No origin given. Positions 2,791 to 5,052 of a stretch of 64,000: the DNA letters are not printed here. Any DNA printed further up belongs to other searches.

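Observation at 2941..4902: GDP-mannose 4,6-dehydratase fused to an unknown about 310-aa C-terminal domain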

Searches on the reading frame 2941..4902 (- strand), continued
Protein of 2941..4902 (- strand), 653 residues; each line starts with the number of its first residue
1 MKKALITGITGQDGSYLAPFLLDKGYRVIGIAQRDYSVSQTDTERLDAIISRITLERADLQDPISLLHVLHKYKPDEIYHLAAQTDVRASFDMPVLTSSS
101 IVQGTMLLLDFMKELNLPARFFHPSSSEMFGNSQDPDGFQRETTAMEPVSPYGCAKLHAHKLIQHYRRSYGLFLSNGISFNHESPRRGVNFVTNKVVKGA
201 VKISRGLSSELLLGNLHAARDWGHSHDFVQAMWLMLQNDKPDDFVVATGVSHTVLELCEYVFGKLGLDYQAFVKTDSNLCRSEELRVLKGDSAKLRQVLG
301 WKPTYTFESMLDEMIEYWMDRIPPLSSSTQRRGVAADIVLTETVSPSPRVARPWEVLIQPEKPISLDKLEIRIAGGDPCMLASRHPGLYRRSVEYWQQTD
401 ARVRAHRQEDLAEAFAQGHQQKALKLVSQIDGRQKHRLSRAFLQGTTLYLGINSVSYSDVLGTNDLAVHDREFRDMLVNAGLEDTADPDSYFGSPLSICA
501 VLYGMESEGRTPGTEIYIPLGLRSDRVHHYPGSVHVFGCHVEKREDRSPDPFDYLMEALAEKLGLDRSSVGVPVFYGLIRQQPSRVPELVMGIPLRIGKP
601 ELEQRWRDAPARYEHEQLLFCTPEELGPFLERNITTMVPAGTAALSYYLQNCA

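Call 59: find_homologous_proteins(query=window:2944-4902:-, max_evalue=1e-20)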
Query window:2944-4902:- (653 aa): 8000 proteins with E <= 1e-20 among 8000 candidates; the best 120 are listed.
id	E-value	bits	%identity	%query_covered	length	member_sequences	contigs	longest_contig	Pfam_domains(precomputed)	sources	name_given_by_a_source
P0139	0.0e+0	1507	100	100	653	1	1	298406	PF04321.24,PF16363.12,PF01370.28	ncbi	-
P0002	4.8e-172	592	45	100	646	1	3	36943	PF16363.12,PF01370.28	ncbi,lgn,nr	ncbi:GDP-mannose 4,6-dehydratase [Candidatus Pacearchaeota archaeon]|nr:GDP-mannose 4,6-dehydratase 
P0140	2.7e-166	573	46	100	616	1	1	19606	PF04321.24,PF16363.12,PF01370.28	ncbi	-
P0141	4.2e-146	506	-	-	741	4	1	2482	PF04321.24,PF16363.12,PF02719.22,PF05368.20,PF01370.28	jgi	jgi:GDPmannose 4,6-dehydratase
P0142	3.4e-143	496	-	-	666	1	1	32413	PF04321.24,PF16363.12,PF05368.20,PF13460.13,PF01370.28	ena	-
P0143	1.5e-132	461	47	51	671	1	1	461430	PF08659.17,PF04321.24,PF16363.12,PF02719.22,PF13460.13,PF01370.28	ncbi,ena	-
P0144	3.7e-123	430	58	49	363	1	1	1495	PF04321.24,PF16363.12,PF01370.28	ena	-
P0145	1.9e-122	428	58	49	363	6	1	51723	PF04321.24,PF16363.12,PF01370.28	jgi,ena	jgi:GDPmannose 4,6-dehydratase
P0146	5.3e-121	423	52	46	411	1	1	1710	PF04321.24,PF16363.12,PF02719.22,PF01370.28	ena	-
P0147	1.0e-120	422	43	52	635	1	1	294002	PF04321.24,PF16363.12,PF02719.22,PF05368.20,PF01073.26,PF07993.19,PF13460.13,PF01370.28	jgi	jgi:GDPmannose 4,6-dehydratase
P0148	1.1e-120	422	45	51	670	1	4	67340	PF04321.24,PF16363.12,PF02719.22,PF05368.20,PF01073.26,PF07993.19,PF13460.13,PF01370.28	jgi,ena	jgi:GDPmannose 4,6-dehydratase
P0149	1.1e-120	422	60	49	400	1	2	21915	PF04321.24,PF16363.12,PF01370.28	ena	-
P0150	1.6e-117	411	-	-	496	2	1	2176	PF07591.16,PF04321.24,PF16363.12,PF01079.26,PF01370.28,PF14890.12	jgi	-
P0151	5.4e-117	410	59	49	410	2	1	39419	PF04321.24,PF16363.12,PF01370.28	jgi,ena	jgi:GDPmannose 4,6-dehydratase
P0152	1.3e-116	408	-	-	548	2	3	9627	PF07591.16,PF04321.24,PF16363.12,PF01079.26,PF01370.28,PF14890.12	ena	-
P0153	1.3e-116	408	59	49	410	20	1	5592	PF04321.24,PF16363.12,PF01370.28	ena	-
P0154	2.6e-116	408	57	49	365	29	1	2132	PF04321.24,PF16363.12,PF01370.28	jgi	jgi:GDPmannose 4,6-dehydratase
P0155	9.5e-115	402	58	49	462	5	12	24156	PF04321.24,PF16363.12,PF13508.14,PF01370.28,PF00583.32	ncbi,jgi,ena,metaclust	jgi:GDPmannose 4,6-dehydratase|metaclust:\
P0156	1.4e-114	402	58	49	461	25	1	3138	PF04321.24,PF16363.12,PF01370.28,PF00583.32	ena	-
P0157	2.1e-114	401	60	49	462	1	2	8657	PF13673.14,PF04321.24,PF16363.12,PF13508.14,PF01370.28,PF00583.32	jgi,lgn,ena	-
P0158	3.4e-114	401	58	49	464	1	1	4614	PF04321.24,PF16363.12,PF01370.28,PF00583.32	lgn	-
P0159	7.0e-114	399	58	49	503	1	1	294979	PF04321.24,PF16363.12,PF01370.28,PF02562.23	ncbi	ncbi:unnamed protein product, partial [Notodromas monacha]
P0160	2.2e-113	398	-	-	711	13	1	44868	PF04321.24,PF16363.12,PF14528.12,PF01370.28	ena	-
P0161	6.9e-113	396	-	-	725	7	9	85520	PF04321.24,PF16363.12,PF14528.12,PF01370.28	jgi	jgi:GDPmannose 4,6-dehydratase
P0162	1.4e-112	395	57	49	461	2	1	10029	PF04321.24,PF16363.12,PF01370.28,PF00583.32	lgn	-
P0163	7.0e-112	393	-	-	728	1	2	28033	PF04321.24,PF16363.12,PF02719.22,PF01370.28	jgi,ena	-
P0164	4.1e-111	390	58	49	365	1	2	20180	PF04321.24,PF16363.12,PF01370.28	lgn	-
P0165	4.9e-111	390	-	-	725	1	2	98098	PF04321.24,PF16363.12,PF02719.22,PF14528.12,PF01370.28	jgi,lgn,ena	-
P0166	1.1e-110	389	-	-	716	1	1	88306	PF04321.24,PF16363.12,PF01370.28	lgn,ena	-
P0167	6.1e-110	386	-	-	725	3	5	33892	PF16363.12,PF01370.28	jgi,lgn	-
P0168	8.6e-110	386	-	-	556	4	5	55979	PF07591.16,PF16363.12,PF01370.28,PF14890.12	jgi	jgi:GDP-D-mannose dehydratase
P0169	4.8e-109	383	-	-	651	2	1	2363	PF04321.24,PF16363.12,PF14528.12,PF01370.28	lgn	-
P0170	7.5e-109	383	46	51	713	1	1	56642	PF04321.24,PF16363.12,PF02719.22,PF01370.28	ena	-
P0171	7.8e-109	383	64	30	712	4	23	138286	PF07591.16,PF16363.12,PF18741.8,PF01370.28,PF14890.12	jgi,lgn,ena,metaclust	metaclust:\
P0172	8.9e-108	379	-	-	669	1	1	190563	PF04321.24,PF16363.12,PF01370.28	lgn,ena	-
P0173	2.3e-107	378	-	-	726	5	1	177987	PF04321.24,PF16363.12,PF01370.28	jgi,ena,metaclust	metaclust:\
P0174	1.7e-106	375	-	-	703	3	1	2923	PF07591.16,PF16363.12,PF01370.28,PF14890.12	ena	-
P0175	2.9e-106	374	50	55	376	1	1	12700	PF04321.24,PF16363.12,PF02719.22,PF01370.28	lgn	-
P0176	4.2e-106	374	-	-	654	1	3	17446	PF04321.24,PF16363.12,PF14528.12,PF01370.28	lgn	-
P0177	6.2e-106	373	56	49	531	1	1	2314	PF02861.26,PF16363.12,PF01370.28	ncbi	-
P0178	8.2e-106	373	-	-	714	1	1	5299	PF04321.24,PF16363.12,PF02719.22,PF01370.28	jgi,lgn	jgi:GDP-D-mannose dehydratase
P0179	1.9e-105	372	54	49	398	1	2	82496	PF04321.24,PF16363.12,PF02719.22,PF01370.28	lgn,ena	-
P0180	4.5e-105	370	-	-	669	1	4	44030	PF04321.24,PF16363.12,PF02719.22,PF01073.26,PF01370.28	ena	-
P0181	6.4e-105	370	53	49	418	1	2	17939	PF04321.24,PF16363.12,PF02719.22,PF01370.28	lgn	-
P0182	1.2e-104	369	61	30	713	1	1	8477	PF16363.12,PF01370.28,PF14890.12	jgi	-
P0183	7.2e-104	366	-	-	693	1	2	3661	PF04321.24,PF16363.12,PF02719.22,PF01370.28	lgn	-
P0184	6.1e-102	360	51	50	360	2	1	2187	PF04321.24,PF16363.12,PF02719.22,PF01370.28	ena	-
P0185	5.5e-101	357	-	-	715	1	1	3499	PF04321.24,PF16363.12,PF02719.22,PF01073.26,PF01370.28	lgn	-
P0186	2.2e-100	355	-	-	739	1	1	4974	PF04321.24,PF16363.12,PF14528.12,PF01370.28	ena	-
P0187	5.8e-100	354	-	-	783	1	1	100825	PF04321.24,PF16363.12,PF01370.28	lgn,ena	-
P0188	1.0e-99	353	-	-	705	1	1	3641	PF04321.24,PF16363.12,PF02719.22,PF01370.28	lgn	-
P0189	6.7e-99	350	53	49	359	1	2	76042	PF04321.24,PF16363.12,PF01370.28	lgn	-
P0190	1.8e-98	349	51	49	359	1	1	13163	PF04321.24,PF16363.12,PF01370.28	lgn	-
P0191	2.2e-98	348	-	-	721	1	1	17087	PF04321.24,PF16363.12,PF01370.28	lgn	-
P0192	3.6e-98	348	-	-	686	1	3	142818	PF04321.24,PF16363.12,PF02719.22,PF01370.28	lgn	-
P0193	3.9e-98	347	-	-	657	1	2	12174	PF04321.24,PF16363.12,PF01370.28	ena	-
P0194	5.8e-98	347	47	48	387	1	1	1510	PF04321.24,PF16363.12,PF05368.20,PF01370.28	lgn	-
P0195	9.4e-98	346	45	48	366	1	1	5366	PF04321.24,PF16363.12,PF01370.28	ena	-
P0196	2.2e-97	345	-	-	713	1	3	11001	PF04321.24,PF16363.12,PF02719.22,PF01370.28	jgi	jgi:GDPmannose 4,6-dehydratase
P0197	2.6e-97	345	42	48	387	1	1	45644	PF04321.24,PF16363.12,PF01370.28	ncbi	-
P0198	2.8e-97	345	-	-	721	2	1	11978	PF04321.24,PF16363.12,PF01370.28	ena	-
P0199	6.1e-97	344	52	49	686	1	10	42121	PF04321.24,PF00155.28,PF16363.12,PF00266.26,PF01212.28,PF01053.27,PF01041.24,PF01370.28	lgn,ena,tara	tara:strand:+ start:7699 stop:9759 length:2061 start_codon:yes stop_codon:yes gene_type:complete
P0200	6.2e-97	343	59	41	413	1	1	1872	PF04321.24,PF16363.12,PF01370.28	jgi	jgi:GDPmannose 4,6-dehydratase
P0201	1.4e-96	342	50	49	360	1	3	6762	PF04321.24,PF16363.12,PF02719.22,PF01370.28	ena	-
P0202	1.6e-96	342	51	49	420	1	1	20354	PF04321.24,PF16363.12,PF01370.28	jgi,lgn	-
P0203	2.1e-96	342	51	49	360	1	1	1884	PF04321.24,PF16363.12,PF02719.22,PF05368.20,PF13460.13,PF01370.28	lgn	-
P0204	8.6e-96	340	-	-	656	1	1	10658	PF04321.24,PF16363.12,PF01370.28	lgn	-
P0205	1.4e-95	339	50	49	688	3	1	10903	PF04321.24,PF00155.28,PF16363.12,PF02719.22,PF00266.26,PF01053.27,PF01041.24,PF01370.28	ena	-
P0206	8.3e-95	336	48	49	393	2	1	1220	PF04321.24,PF16363.12,PF01370.28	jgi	jgi:GDPmannose 4,6-dehydratase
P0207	1.0e-94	336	48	48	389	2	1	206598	PF04321.24,PF16363.12,PF05368.20,PF01370.28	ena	-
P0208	1.2e-94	336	-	-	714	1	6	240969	PF04321.24,PF16363.12,PF01370.28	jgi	jgi:GDPmannose 4,6-dehydratase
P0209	1.5e-94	336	48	48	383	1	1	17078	PF04321.24,PF16363.12,PF05368.20,PF13460.13,PF01370.28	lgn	-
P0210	1.5e-94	336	-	-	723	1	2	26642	PF04321.24,PF16363.12,PF01370.28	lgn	-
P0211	3.3e-94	335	45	49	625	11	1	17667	PF04321.24,PF16363.12,PF02719.22,PF05368.20,PF01073.26,PF07993.19,PF13460.13,PF01370.28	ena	-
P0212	6.2e-94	334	47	48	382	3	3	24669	PF04321.24,PF16363.12,PF05368.20,PF01370.28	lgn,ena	-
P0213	7.8e-94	333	-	-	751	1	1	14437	PF04321.24,PF16363.12,PF01370.28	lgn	-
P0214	8.7e-94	333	50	49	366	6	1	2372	PF04321.24,PF16363.12,PF01370.28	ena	-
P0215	1.4e-93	332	-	-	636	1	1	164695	PF04321.24,PF16363.12,PF05368.20,PF13460.13,PF01370.28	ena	-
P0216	1.8e-93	332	-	-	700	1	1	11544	PF07591.16,PF16363.12,PF05368.20,PF01370.28,PF14890.12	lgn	-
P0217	2.1e-93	332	47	48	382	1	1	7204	PF04321.24,PF16363.12,PF01370.28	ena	-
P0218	6.8e-93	330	51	48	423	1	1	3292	PF04321.24,PF16363.12,PF01370.28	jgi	jgi:GDPmannose 4,6-dehydratase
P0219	2.1e-92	329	-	-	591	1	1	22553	PF04321.24,PF16363.12,PF02719.22,PF05368.20,PF07993.19,PF01370.28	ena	-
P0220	2.6e-92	328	-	-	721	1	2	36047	PF04321.24,PF16363.12,PF14528.12,PF01370.28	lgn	-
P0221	3.0e-92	328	50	49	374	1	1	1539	PF04321.24,PF16363.12,PF05368.20,PF13460.13,PF01370.28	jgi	jgi:GDPmannose 4,6-dehydratase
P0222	4.1e-92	328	50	48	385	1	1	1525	PF04321.24,PF16363.12,PF01370.28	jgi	jgi:GDPmannose 4,6-dehydratase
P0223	6.0e-92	327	51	48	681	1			PF04321.24,PF16363.12,PF01370.28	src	-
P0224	6.2e-92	327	-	-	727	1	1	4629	PF16363.12,PF14528.12,PF01370.28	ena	-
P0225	2.3e-91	325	50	48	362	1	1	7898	PF04321.24,PF16363.12,PF02719.22,PF01370.28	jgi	jgi:GDPmannose 4,6-dehydratase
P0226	2.5e-91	325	50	48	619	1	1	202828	PF04321.24,PF16363.12,PF02719.22,PF01370.28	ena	-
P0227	2.7e-91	325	50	48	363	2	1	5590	PF04321.24,PF16363.12,PF02719.22,PF01370.28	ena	-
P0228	3.9e-91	324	49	49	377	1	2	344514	PF04321.24,PF16363.12,PF01370.28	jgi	jgi:GDPmannose 4,6-dehydratase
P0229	5.4e-91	324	49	48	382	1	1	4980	PF04321.24,PF16363.12,PF01370.28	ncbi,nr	ncbi:MAG TPA: GDP-mannose 4,6-dehydratase [Bacteroidetes bacterium]|nr:GDP-mannose 4,6-dehydratase [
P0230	5.5e-91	324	49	48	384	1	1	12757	PF04321.24,PF16363.12,PF01370.28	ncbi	-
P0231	1.1e-90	323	49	48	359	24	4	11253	PF04321.24,PF16363.12,PF01370.28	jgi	-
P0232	1.6e-90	322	49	48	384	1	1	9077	PF04321.24,PF16363.12,PF01370.28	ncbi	-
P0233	2.1e-90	322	47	49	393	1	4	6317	PF04321.24,PF16363.12,PF01370.28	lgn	-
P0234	2.3e-90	322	47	49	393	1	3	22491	PF04321.24,PF16363.12,PF01370.28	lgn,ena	-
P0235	3.0e-90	321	49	48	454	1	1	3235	PF04321.24,PF16363.12,PF05368.20,PF01370.28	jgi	jgi:GDPmannose 4,6-dehydratase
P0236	5.7e-90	320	50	48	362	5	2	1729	PF04321.24,PF16363.12,PF01370.28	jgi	jgi:GDPmannose 4,6-dehydratase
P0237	6.4e-90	320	48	49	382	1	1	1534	PF04321.24,PF16363.12,PF01370.28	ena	-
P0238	7.1e-90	320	51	48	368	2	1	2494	PF04321.24,PF16363.12,PF01370.28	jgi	jgi:GDPmannose 4,6-dehydratase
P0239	7.3e-90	320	49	48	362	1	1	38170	PF04321.24,PF16363.12,PF05368.20,PF01370.28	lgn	-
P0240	1.2e-89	319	-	-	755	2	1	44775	PF16363.12,PF01370.28,PF14890.12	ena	-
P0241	1.4e-89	319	49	48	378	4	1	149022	PF16363.12,PF01370.28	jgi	jgi:GDPmannose 4,6-dehydratase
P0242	1.4e-89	319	50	48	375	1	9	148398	PF16363.12,PF01370.28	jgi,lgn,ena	-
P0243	1.6e-89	319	50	49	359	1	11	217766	PF04321.24,PF16363.12,PF01370.28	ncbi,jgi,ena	jgi:GDPmannose 4,6-dehydratase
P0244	2.0e-89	319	49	48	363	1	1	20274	PF16363.12,PF01370.28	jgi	jgi:GDPmannose 4,6-dehydratase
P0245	2.0e-89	319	49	46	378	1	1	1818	PF04321.24,PF16363.12,PF01370.28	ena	-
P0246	2.1e-89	319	48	48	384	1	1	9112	PF04321.24,PF16363.12,PF01370.28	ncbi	-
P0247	2.1e-89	319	48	48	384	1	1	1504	PF04321.24,PF16363.12,PF01370.28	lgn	-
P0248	2.3e-89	319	49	48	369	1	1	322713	PF04321.24,PF16363.12,PF01370.28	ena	-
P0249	2.3e-89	318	47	53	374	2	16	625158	PF04321.24,PF16363.12,PF01370.28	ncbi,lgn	ncbi:MAG: GDP-mannose 4,6-dehydratase [Nitrospiraceae bacterium]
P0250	2.7e-89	318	50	48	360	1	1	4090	PF16363.12,PF01370.28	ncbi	-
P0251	3.0e-89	318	49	48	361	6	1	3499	PF04321.24,PF16363.12,PF01370.28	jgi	jgi:GDPmannose 4,6-dehydratase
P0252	3.4e-89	318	51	48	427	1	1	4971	PF04321.24,PF16363.12,PF01370.28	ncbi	-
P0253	3.4e-89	318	48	49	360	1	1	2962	PF16363.12,PF01370.28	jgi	jgi:GDPmannose 4,6-dehydratase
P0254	3.4e-89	318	49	48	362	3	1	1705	PF04321.24,PF16363.12,PF01370.28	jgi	jgi:GDPmannose 4,6-dehydratase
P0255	3.9e-89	318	48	49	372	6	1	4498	PF04321.24,PF16363.12,PF05368.20,PF13460.13,PF01370.28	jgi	-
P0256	4.0e-89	318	50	48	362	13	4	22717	PF04321.24,PF16363.12,PF01370.28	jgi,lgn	jgi:GDPmannose 4,6-dehydratase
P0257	4.0e-89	318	47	48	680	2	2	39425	PF04321.24,PF16363.12,PF02719.22,PF05368.20,PF01073.26,PF07993.19,PF13460.13,PF01370.28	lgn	-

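Call 61: list_cluster_members(proteins=[P0139, P0140, P0001, P0005])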
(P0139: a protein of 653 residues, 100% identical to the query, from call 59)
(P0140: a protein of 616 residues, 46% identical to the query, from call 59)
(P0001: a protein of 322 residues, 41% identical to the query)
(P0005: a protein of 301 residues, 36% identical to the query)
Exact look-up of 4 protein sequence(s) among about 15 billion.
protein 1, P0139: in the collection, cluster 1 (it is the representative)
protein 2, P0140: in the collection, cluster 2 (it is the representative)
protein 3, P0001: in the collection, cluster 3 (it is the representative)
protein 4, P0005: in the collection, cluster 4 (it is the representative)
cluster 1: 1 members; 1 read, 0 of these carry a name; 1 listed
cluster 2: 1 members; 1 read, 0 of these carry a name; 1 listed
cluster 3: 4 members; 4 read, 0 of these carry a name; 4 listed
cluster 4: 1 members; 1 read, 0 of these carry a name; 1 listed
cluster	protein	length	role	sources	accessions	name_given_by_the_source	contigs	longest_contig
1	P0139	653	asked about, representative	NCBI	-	-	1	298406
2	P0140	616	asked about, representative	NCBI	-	-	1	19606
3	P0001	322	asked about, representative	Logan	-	-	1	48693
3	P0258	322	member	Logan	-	-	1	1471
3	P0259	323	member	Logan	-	-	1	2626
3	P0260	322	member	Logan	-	-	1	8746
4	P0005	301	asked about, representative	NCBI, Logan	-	-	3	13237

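Call 62: find_encoding_contigs(protein=P0140, flank=8000, max_places=3)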
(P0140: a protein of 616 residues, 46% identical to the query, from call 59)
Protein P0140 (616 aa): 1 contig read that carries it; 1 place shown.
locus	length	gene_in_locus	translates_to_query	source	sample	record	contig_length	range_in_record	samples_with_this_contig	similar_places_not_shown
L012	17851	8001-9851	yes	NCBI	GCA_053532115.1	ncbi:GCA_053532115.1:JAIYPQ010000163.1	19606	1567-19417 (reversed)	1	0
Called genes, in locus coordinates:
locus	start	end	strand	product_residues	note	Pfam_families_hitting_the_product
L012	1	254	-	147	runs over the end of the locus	?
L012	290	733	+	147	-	PF22751:DUF488-N3a, PF04343:DUF488, PF22752:DUF488-N3i (faint)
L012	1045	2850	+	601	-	PF00009:GTP_EFTU, PF01926:MMR_HSR1 (weak), PF03144:GTP_EFTU_D2 (weak), PF11987:IF-2, PF14578:GTP_EFTU_D4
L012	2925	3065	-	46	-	-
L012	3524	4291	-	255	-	PF08843:AbiEii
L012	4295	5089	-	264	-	-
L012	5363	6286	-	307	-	-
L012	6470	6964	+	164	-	-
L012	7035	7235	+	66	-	PF15919:HicB_lk_antitox, PF21748:UPF0150 (weak)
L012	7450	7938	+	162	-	PF13636:Methyltranf_PUA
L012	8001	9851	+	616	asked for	PF01370:Epimerase, PF04321:RmlD_sub_bind, PF16363:GDP_Man_Dehyd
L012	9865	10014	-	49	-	-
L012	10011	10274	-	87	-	-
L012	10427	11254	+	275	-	-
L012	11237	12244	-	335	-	PF13207:AAA_17, PF13238:AAA_18, PF00383:dCMP_cyt_deam_1, PF14437:MafB19-deam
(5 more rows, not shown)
